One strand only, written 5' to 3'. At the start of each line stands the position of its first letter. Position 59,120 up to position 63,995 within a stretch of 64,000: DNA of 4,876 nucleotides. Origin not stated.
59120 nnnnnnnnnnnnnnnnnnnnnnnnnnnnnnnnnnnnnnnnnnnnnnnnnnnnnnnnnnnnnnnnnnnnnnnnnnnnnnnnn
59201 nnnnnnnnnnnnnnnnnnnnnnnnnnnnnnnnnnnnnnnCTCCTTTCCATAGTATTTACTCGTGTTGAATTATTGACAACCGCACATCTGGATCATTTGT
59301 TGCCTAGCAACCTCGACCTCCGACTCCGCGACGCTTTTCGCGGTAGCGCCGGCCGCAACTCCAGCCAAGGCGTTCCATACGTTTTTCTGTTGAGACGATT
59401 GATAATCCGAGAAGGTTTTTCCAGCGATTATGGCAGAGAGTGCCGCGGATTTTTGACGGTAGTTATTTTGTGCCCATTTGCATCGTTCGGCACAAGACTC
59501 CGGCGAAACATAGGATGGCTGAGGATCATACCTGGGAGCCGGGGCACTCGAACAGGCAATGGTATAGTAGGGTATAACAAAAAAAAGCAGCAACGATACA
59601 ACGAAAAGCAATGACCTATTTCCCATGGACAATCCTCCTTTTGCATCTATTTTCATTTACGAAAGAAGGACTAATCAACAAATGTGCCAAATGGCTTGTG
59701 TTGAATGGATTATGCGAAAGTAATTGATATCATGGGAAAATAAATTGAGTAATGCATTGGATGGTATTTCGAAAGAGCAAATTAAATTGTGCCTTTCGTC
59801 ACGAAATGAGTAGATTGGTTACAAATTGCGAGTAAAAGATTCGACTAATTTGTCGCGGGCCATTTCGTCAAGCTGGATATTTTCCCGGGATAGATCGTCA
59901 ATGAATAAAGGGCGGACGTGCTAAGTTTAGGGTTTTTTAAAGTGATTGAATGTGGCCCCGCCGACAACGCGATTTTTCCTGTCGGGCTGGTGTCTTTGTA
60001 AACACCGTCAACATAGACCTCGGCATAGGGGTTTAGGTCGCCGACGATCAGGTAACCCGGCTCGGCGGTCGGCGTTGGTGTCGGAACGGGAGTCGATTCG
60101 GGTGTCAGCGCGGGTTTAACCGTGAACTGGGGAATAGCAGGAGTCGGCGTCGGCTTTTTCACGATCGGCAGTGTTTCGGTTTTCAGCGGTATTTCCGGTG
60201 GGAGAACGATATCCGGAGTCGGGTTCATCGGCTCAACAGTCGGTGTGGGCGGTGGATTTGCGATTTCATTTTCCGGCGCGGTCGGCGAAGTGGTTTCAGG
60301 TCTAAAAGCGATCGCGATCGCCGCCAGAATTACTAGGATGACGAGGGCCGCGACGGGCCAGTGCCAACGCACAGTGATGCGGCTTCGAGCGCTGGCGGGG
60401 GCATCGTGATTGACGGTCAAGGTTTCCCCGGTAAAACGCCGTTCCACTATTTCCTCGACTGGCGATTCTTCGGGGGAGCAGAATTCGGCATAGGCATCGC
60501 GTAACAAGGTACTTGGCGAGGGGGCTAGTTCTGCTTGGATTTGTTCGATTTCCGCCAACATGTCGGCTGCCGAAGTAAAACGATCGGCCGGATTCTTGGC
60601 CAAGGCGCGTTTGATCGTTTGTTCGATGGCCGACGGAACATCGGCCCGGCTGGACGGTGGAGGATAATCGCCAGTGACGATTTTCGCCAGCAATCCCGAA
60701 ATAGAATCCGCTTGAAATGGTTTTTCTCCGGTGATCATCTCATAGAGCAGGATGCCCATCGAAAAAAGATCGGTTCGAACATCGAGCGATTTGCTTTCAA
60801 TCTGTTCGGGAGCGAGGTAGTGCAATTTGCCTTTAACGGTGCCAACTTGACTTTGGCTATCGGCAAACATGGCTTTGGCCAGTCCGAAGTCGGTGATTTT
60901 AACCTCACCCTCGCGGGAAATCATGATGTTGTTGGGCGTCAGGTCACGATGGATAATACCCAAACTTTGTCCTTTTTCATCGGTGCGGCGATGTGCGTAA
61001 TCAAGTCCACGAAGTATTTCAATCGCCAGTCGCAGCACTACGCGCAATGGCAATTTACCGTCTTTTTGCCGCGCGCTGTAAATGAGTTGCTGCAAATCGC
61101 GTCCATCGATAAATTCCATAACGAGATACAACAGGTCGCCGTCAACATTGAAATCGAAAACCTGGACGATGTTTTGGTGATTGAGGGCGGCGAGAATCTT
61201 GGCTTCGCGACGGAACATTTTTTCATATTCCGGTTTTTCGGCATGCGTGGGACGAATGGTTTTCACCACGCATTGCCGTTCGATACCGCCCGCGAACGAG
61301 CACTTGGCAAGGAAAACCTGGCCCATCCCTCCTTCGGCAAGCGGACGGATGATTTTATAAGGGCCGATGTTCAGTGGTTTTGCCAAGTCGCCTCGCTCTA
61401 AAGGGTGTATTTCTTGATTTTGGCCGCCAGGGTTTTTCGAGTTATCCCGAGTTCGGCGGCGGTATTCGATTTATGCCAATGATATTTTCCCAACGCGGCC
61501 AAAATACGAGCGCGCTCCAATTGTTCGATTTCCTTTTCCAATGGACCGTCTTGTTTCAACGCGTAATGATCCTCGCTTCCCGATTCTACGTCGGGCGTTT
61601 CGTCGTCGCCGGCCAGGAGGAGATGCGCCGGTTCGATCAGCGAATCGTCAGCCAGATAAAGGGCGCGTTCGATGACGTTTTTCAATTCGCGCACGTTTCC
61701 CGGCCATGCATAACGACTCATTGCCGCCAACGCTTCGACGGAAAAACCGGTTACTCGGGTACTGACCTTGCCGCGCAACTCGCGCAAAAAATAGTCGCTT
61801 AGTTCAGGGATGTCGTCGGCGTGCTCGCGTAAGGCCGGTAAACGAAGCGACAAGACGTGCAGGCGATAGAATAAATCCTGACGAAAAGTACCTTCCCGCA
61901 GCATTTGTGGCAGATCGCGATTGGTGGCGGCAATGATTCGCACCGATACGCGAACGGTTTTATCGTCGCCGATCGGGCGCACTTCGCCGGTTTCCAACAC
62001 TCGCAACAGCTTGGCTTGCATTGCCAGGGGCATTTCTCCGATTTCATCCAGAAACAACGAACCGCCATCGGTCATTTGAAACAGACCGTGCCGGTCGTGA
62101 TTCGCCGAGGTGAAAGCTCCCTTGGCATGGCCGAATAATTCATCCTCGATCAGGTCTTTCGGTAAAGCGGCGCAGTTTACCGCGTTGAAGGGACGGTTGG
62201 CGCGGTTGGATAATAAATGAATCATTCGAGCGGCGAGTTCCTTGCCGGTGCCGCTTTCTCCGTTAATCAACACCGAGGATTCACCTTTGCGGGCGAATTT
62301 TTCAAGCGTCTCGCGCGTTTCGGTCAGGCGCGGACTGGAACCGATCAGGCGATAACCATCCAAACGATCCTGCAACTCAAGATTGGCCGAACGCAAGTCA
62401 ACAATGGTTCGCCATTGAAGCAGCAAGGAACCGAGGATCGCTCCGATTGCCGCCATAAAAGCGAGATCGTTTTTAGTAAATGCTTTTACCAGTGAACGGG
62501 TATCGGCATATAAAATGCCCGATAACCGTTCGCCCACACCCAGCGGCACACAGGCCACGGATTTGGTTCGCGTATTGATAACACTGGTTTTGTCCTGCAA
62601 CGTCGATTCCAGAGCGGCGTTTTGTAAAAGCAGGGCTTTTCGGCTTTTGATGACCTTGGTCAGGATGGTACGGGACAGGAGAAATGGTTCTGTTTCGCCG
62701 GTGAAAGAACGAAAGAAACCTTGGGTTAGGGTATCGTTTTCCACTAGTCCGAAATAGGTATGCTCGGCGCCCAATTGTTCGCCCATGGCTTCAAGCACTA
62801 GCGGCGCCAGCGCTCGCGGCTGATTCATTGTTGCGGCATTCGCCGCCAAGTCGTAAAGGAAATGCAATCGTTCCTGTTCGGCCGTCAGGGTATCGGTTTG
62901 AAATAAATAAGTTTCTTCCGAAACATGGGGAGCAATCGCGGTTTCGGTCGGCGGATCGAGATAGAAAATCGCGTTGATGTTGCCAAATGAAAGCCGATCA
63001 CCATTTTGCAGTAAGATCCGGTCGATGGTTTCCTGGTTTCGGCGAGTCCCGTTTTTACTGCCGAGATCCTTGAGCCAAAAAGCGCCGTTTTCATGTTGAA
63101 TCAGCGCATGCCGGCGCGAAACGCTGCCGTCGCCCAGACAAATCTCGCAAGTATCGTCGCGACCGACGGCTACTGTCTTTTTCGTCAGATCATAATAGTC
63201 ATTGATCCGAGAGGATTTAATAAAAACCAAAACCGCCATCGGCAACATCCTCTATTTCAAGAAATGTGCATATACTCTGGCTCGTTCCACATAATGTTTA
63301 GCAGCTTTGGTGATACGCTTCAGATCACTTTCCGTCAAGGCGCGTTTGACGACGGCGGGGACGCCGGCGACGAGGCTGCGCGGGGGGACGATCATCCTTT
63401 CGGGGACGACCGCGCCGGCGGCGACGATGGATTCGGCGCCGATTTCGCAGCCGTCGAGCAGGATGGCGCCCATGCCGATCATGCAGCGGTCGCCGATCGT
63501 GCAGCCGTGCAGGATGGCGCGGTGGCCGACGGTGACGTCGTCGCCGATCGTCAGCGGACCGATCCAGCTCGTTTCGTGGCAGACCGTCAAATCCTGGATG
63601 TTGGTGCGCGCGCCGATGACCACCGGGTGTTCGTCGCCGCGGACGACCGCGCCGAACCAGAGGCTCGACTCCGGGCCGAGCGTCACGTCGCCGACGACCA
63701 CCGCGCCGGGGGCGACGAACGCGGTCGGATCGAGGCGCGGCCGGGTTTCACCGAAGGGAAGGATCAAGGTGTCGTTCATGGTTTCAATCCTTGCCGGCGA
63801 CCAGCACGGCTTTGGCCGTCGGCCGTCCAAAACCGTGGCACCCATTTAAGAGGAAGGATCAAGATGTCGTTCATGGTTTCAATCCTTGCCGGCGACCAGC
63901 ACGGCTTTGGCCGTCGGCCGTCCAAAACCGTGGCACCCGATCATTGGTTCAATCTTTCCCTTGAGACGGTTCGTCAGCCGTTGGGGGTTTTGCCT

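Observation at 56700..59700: Low-GC island encoding Asp/Asn-repeat lipoproteins, one with a DUF1566-like domain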

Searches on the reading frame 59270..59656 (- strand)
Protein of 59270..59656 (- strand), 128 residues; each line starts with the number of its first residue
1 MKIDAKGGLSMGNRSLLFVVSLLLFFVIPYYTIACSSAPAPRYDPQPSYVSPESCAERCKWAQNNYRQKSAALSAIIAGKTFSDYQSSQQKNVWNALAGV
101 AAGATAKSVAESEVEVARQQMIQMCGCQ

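Call 5: search_protein_families(library=pfam, proteins=[window:59270-59656:-], max_evalue=0.1)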
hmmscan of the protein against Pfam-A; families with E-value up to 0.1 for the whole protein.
window:59270-59656:- (128 aa): 1 family
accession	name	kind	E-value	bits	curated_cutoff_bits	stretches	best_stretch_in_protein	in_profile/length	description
PF04654.17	DUF599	-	0.048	13.5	27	0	10-37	169-196/211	Protein of unknown function, DUF599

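Call 45: search_protein_families(library=ncbifam, proteins=[window:59270-59656:-], max_evalue=0.01)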
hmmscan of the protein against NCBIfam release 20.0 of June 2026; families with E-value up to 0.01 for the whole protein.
window:59270-59656:- (128 aa): 0 families

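Call 96: search_protein_families(library=padloc, proteins=[window:59270-59626:-], max_evalue=0.001)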
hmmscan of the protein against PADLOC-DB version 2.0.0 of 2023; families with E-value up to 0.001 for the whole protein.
window:59270-59626:- (118 aa): 0 families

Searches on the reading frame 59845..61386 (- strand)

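Call 5: search_protein_families(library=pfam, proteins=[window:59845-61386:-], max_evalue=0.1)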
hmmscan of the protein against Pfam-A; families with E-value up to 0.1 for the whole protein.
window:59845-61386:- (513 aa): 8 families
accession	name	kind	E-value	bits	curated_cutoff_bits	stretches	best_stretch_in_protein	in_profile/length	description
PF00069.31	Pkinase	-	9.1e-49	166.6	31.7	1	10-274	1-255/263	Protein kinase domain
PF07714.23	PK_Tyr_Ser-Thr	-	1.9e-40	139.3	23.1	1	12-271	3-250/258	Protein tyrosine and serine/threonine kinase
PF01636.29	APH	-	5.8e-08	33.2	23.2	1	131-170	157-197/239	Phosphotransferase enzyme family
PF03109.22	ABC1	-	0.00057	19.5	22.9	1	138-175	182-219/244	ABC1 atypical kinase-like domain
PF17667.7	Pkinase_fungal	-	0.0017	17.6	24.1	1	142-209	306-378/387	Fungal protein kinase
PF14531.12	Kinase-like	-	0.015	15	25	1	140-181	162-200/289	Kinase-like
PF08308.17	PEGA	-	0.066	13.6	20.8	0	455-486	13-44/71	PEGA domain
PF12330.14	Haspin_kinase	-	0.084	12.3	25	0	146-180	229-261/364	Haspin like kinase domain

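Call 45: search_protein_families(library=ncbifam, proteins=[window:59845-61386:-], max_evalue=0.01)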
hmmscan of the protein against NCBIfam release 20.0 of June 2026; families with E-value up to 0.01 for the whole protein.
window:59845-61386:- (513 aa): 22 families
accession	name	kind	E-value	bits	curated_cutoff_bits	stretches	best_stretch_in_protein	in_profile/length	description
NF033483.0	PknB_PASTA_kin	equivalog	2.7e-85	287.5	450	1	10-361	9-353/563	Stk1 family PASTA domain-containing Ser/Thr kinase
NF052427.1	StpK7MSMEG_1200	equivalog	3.4e-47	161.2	900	1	6-283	5-268/601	serine/threonine protein kinase StpK7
NF047741.1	antiphage_MADS6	equivalog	2.3e-45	155.2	460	2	143-286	319-463/612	methylation-associated defense system protein kinase MAD6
NF009651.0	PRK13184.1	equivalog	3.1e-41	141.3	839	1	7-282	1-289/932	serine/threonine-protein kinase PknD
TIGR03903.1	TOMM_kin_cyc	equivalog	1.2e-31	109.6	705.75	1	38-282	5-246/1267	TOMM system kinase/cyclase fusion protein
NF038150.1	lanthi_synth_IV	equivalog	1.7e-27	96.2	650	1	10-292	191-460/851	class IV lanthionine synthetase LanL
NF033442.0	BREX_PglW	equivalog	3.3e-24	84.7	990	1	5-304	201-496/1391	BREX system serine/threonine kinase PglW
NF053615.1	SerThrKinAfsKStmc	equivalog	6.3e-18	64.8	1300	1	4-226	9-215/809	protein serine/threonine kinase AfsK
NF038151.1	lanthi_synth_III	equivalog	1.7e-15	56.5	575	1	6-260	218-468/833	class III lanthionine synthetase LanKC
NF043056.1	T4SS_LegK1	equivalog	7.1e-13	48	550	1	41-216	108-282/516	Dot/Icm T4SS effector kinase LegK1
NF011463.0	PRK14879.1-4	equivalog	3e-10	39.9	188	1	42-222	49-206/237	Kae1-associated kinase Bud32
NF011464.0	PRK14879.1-7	equivalog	4.5e-09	36.4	246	1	59-176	54-153/221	Kae1-associated kinase Bud32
NF011461.0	PRK14879.1-2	equivalog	5.2e-08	32.9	372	1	35-171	22-147/225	Kae1-associated kinase Bud32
TIGR03724.2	arch_bud32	equivalog_domain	7.9e-08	32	125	1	58-172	40-133/193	KEOPS complex kinase/ATPase Bud32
NF011460.0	PRK14879.1-1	equivalog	1e-07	31.3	199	1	37-220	37-201/232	Kae1-associated kinase Bud32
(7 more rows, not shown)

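Call 96: search_protein_families(library=padloc, proteins=[window:59845-61386:-], max_evalue=0.001)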
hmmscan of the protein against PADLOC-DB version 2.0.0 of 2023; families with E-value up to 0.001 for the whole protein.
window:59845-61386:- (513 aa): 35 families (the best 25 are shown)
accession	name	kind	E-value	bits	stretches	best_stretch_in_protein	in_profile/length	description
PDLC04060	PD-T4-6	-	2.3e-79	265.6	1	8-290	8-276/486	-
PDLC04061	PD-T4-6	-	3.2e-79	265.8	1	8-442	16-455/510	-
PDLC04042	PD-T4-6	-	3.8e-76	254.5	1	5-290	6-279/292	-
PDLC04138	mad6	-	4e-74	248.7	1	10-308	53-338/659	mads_6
PDLC04053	PD-T4-6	-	6.2e-74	247.3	1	4-292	5-280/311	-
PDLC04052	PD-T4-6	-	4e-67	225.5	1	10-364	11-349/496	-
PDLC04043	PD-T4-6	-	1.2e-66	223.7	1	7-387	14-357/452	-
PDLC04039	PD-T4-6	-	2e-66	222.9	1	6-286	12-278/458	-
PDLC04047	PD-T4-6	-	1.3e-65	219.7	1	7-283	9-272/327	-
PDLC04054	PD-T4-6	-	7.1e-64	214.4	1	8-291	11-281/347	-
PDLC04040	PD-T4-6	-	3.8e-62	208.8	1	17-366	3-347/547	-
PDLC04057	PD-T4-6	-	6.9e-61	204.6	1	8-314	8-304/443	-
PDLC04064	PD-T4-6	-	7e-61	204.2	1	6-353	18-346/369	-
PDLC04048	PD-T4-6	-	2.5e-59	199.5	1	8-280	10-269/354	-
PDLC04041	PD-T4-6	-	3.2e-57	192.7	1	7-280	27-290/443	-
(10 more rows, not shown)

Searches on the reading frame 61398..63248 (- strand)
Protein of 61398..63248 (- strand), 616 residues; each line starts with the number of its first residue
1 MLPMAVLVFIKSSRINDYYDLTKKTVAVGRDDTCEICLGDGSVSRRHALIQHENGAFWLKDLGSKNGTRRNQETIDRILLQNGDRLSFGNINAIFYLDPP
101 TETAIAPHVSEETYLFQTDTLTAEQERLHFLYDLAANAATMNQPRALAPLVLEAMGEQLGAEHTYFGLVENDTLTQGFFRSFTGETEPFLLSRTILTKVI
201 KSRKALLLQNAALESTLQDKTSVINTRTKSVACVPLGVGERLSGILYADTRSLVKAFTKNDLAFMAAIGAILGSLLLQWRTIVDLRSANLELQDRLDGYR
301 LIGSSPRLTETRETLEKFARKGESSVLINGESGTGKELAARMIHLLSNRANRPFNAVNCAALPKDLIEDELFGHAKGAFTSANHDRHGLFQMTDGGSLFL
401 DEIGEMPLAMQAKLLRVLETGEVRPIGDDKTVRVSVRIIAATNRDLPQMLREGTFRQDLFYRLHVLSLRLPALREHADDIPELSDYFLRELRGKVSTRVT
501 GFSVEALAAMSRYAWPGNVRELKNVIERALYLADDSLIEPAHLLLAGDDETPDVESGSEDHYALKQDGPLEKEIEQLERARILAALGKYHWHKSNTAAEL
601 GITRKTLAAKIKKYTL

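Call 5: search_protein_families(library=pfam, proteins=[window:61398-63248:-], max_evalue=0.1)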
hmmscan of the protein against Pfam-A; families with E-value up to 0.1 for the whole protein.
window:61398-63248:- (616 aa): 14 families
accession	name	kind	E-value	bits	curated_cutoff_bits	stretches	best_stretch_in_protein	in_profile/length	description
PF00158.32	Sigma54_activat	-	9.2e-67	224.4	20.2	1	301-468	1-167/168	Sigma-54 interaction domain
PF25601.1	AAA_lid_14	-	4e-23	81.5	27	1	474-544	1-71/87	AAA+ ATPase lid domain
PF14532.12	Sigma54_activ_2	-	7.9e-20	71.9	25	1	302-473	1-138/138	Sigma-54 interaction domain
PF00498.31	FHA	-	5.5e-19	68.8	20.7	1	27-89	2-67/67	FHA domain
PF16697.10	Yop-YscD_cpl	-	1.1e-15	58.1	33.2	1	19-95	12-90/94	Inner membrane component of T3SS, cytoplasmic domain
PF02954.25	HTH_8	-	2.4e-11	43.6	22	1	574-614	2-42/42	Bacterial regulatory protein, Fis family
PF07728.20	AAA_5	-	2.3e-08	34.5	22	1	326-444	2-123/139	AAA domain (dynein-related subfamily)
PF01590.32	GAF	-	2.7e-06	28.4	22.4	1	146-273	4-130/133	GAF domain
PF00004.35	AAA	-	0.00036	21.4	21.2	1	326-460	1-123/131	ATPase family associated with various cellular activities (AAA)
PF07724.20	AAA_2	-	0.00069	20.1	27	1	323-450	3-131/166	AAA domain (Cdc48 subfamily)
PF01078.27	Mg_chelatase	-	0.0012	18.7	20.3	1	317-442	16-156/207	Magnesium chelatase, subunit ChlI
PF13492.12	GAF_3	-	0.0065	17.3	27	1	225-274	77-125/129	GAF domain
PF13191.12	AAA_16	-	0.04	14.8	32.6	1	300-344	1-45/167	AAA ATPase domain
PF18024.7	HTH_50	-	0.086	13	27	0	574-615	8-48/50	Helix-turn-helix domain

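Call 45: search_protein_families(library=ncbifam, proteins=[window:61398-63248:-], max_evalue=0.01)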
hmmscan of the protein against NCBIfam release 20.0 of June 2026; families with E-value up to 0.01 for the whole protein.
window:61398-63248:- (616 aa): 32 families (the best 25 are shown)
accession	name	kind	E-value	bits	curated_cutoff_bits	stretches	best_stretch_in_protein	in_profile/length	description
TIGR01817.1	nifA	equivalog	8.1e-101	338.4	528.85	1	191-615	71-528/534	nif-specific transcriptional activator NifA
NF003451.0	PRK05022.1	equivalog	1.5e-98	330.7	476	1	233-613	117-507/512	nitric oxide reductase transcriptional regulator NorR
NF008469.0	PRK11361.1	equivalog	6.8e-93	311.9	714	1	284-615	128-455/461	acetoacetate metabolism transcriptional regulator AtoC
NF041552.1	TF_PrdR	equivalog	1.7e-92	310.6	795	1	300-614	268-576/577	sigma-54 dependent transcriptional regulator PrdR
NF038308.1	RNA_repair_RtcR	equivalog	3.1e-92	310.1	650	1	300-614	181-516/530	RNA repair transcriptional activator RtcR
TIGR01818.1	ntrC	equivalog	1.3e-88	297.8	558.6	1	296-613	131-462/463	nitrogen regulation protein NR(I)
TIGR02915.1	PEP_resp_reg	equivalog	2.1e-82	277.3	502.6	1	285-615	122-443/445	PEP-CTERM-box response regulator transcription factor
NF050807.1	TransRegFlbDCaul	equivalog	1.7e-81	274.4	750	1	321-615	139-439/454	sigma-54-dependent transcriptional regulator FlbD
TIGR02974.1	phageshock_pspF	equivalog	3.2e-81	273.1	443.55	1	301-614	1-336/336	phage shock protein operon transcriptional activator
NF011695.0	PRK15115.1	equivalog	2.3e-80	270.6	763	1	302-543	138-378/445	two-component system response regulator GlrR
TIGR02329.1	propionate_PrpR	equivalog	1.7e-79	267.9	499.2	1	286-612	201-525/526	propionate catabolism operon regulatory protein PrpR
NF007689.0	PRK10365.1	equivalog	7.7e-78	262.2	760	1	299-612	139-440/441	sigma-54-dependent response regulator transcription factor ZraR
NF011953.0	PRK15424.1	equivalog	4.1e-77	260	703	1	291-613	211-533/538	propionate catabolism operon regulatory protein PrpR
NF041906.1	V4R_TF_MobR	exception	2.2e-76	257.5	999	1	302-614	235-544/544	phenol degradation transcriptional regulator MobR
NF011958.0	PRK15429.1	equivalog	7.7e-76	256.1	830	1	194-614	260-684/692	formate hydrogenlyase transcriptional activator FlhA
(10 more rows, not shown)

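Call 96: search_protein_families(library=padloc, proteins=[window:61398-63248:-], max_evalue=0.001)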
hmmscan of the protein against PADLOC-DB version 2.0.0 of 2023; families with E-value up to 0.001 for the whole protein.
window:61398-63248:- (616 aa): 3 families
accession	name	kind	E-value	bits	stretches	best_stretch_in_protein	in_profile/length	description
PDLC01995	RtcR_PspF2--CARF_AAA_HTH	-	2.3e-104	348.2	1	297-615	165-479/481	-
PDLC01993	RtcR--CARF_AAA_HTH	-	8.6e-55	184.1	1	309-541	190-430/523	-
PDLC01994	RtcR_PspF1--CARF_AAA_HTH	-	5.8e-51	172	1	304-613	163-467/468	-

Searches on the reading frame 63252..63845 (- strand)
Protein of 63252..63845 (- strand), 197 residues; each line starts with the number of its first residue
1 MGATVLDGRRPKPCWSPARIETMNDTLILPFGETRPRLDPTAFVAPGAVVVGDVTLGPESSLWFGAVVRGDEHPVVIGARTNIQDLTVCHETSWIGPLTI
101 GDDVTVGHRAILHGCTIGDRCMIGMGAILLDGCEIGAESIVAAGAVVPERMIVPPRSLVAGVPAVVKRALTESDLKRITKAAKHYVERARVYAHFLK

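Call 5: search_protein_families(library=pfam, proteins=[window:63252-63845:-], max_evalue=0.1)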
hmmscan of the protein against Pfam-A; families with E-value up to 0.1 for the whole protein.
window:63252-63845:- (197 aa): 6 families
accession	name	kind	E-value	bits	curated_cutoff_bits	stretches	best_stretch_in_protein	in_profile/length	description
PF00132.30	Hexapep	-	1.4e-20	72.5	27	3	114-147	1-34/36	Bacterial transferase hexapeptide (six repeats)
PF14602.12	Hexapep_2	-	7.6e-11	42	27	2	97-129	1-32/34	Hexapeptide repeat of succinyl-transferase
PF25084.1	LbH_EIF2B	-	4.1e-09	36.8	54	1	73-156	20-102/105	EIF2B subunit epsilon LbH domain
PF21711.3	DCTN5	-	3.8e-05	23.8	40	1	93-187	80-174/182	Dynactin subunit 5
PF25087.1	GMPPB_C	-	0.014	15.5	39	0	43-152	6-109/110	GMPPB C-terminal domain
PF07959.18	Fucose_pyrophosphorylase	-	0.036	13.4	34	1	99-158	291-346/418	Fucose pyrophosphorylase domain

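Call 35: find_related_loci(query=A3, collection=genome_contigs, flank=10000)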
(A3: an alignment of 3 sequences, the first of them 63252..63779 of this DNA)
Query A3 (175 aa) in genome_contigs; peptide patterns used: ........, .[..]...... (x = any residue, [..] = any of these).
600 stretches matched a pattern (row limit reached: there are more); 598 encode a relative of the query (tblastn E <= 1e-3); the best 80 are kept; 80 distinct loci.
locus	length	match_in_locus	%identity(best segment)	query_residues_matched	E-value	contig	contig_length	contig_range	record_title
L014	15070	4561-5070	69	1-170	4e-73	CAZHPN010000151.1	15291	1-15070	MAG TPA_asm: uncultured bacterium isolate binchicken_co3_336 genome assembly, contig: NODE_12577_length_15291_cov_6.9497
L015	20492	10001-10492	57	7-170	1e-59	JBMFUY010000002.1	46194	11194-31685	MAG: bacterium isolate KM4348-15 NODE_2_length_46194_cov_19.681050, whole genome shotgun sequence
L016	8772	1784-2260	64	14-172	8e-58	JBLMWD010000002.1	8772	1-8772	MAG: Bacteroidota bacterium isolate MAG293 PRJNA960887_bin15_renamed_1, whole genome shotgun sequence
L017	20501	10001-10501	58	5-171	2e-57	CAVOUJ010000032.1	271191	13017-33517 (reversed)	MAG: uncultured beta proteobacterium isolate MFD10007.bin.2.158 genome assembly, contig: contig_52357, whole genome shot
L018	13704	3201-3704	57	3-170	9e-57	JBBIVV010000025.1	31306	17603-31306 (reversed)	MAG: bacterium isolate STS170223_bin_85 NODE_1562_length_31306_cov_17.740040, whole genome shotgun sequence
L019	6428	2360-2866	55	5-173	7e-57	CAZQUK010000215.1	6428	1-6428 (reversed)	MAG TPA_asm: uncultured Oligoflexia bacterium isolate SRP062349_co3_121 genome assembly, contig: NODE_6385_length_6428_c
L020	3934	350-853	55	4-171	1e-55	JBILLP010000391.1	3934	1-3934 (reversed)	MAG: Bradymonadia bacterium isolate ME2017-08-05_3300034118_group7_bin73 Rohwer_bin1472_scaffold_30020_c1, whole genome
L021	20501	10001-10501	53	4-170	1e-54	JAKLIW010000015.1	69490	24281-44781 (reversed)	MAG: bacterium isolate RA.bin96 RA.bin96_15, whole genome shotgun sequence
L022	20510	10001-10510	52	6-175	2e-54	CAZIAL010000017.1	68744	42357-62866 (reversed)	MAG TPA_asm: uncultured Bacteriovoracaceae bacterium isolate SRP329715_co2_37 genome assembly, contig: NODE_810_length_6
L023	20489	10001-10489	54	3-165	4e-54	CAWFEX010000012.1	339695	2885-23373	MAG: uncultured Acidobacteriota bacterium isolate MFD05567.bin.1.209 genome assembly, contig: contig_53533, whole genome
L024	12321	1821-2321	50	4-170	9e-54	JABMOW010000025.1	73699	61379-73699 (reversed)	MAG: Candidatus Neomarinimicrobiota bacterium isolate bin.70 k141_1699855, whole genome shotgun sequence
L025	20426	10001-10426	63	9-150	1e-54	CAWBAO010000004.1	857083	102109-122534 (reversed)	MAG: uncultured delta proteobacterium isolate MFD02979.bin.1.4 genome assembly, contig: contig_34827, whole genome shotg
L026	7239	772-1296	52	6-170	3e-54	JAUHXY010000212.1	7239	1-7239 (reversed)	MAG: bacterium isolate 3_bin.30 NODE_12369_length_7239_cov_0.928431, whole genome shotgun sequence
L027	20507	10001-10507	53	2-170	4e-54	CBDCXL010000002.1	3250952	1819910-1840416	MAG: Nitrospinales bacterium isolate 4e79c772-6b72-4db0-bd25-b8212fbdc190 genome assembly, contig: contig_2, whole genom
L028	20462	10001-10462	60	14-168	5e-54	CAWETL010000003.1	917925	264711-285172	MAG: uncultured Gemmatimonadales bacterium isolate MFD05942.bin.1.131 genome assembly, contig: contig_13309, whole genom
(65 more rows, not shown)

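Call 40: search_protein_families(library=pfam, proteins=[L014:5631-7517:-, L014:7660-8283:-, L014:8250-9173:+, L014:9418-10356:+, L014:10353-11309:+, L014:11422-12984:-, L014:12994-13611:-, L014:13944-15068:-], max_evalue=0.001)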
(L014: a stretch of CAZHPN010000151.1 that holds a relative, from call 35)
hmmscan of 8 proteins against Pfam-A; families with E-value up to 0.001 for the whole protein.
L014:5631-7517:- (628 aa): 0 families

L014:7660-8283:- (207 aa): 0 families

L014:8250-9173:+ (307 aa): 2 families
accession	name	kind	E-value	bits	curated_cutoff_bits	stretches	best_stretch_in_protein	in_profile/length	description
PF00005.33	ABC_tran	-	2.7e-26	93.2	25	1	27-167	3-136/137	ABC transporter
PF13304.12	AAA_21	-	8.2e-17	62.6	27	1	73-199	166-300/304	AAA domain, putative AbiEii toxin, Type IV TA system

L014:9418-10356:+ (312 aa): 0 families

L014:10353-11309:+ (318 aa): 0 families

L014:11422-12984:- (520 aa): 2 families
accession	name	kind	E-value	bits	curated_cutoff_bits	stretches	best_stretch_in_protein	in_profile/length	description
PF13807.11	GNVR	-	4.8e-07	30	27.7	1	363-444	2-79/82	G-rich domain on putative tyrosine kinase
PF02706.20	Wzz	-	4e-05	24.3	25.5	1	25-104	10-89/91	Chain length determinant protein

L014:12994-13611:- (205 aa): 0 families

L014:13944-15068:- (374 aa): 0 families
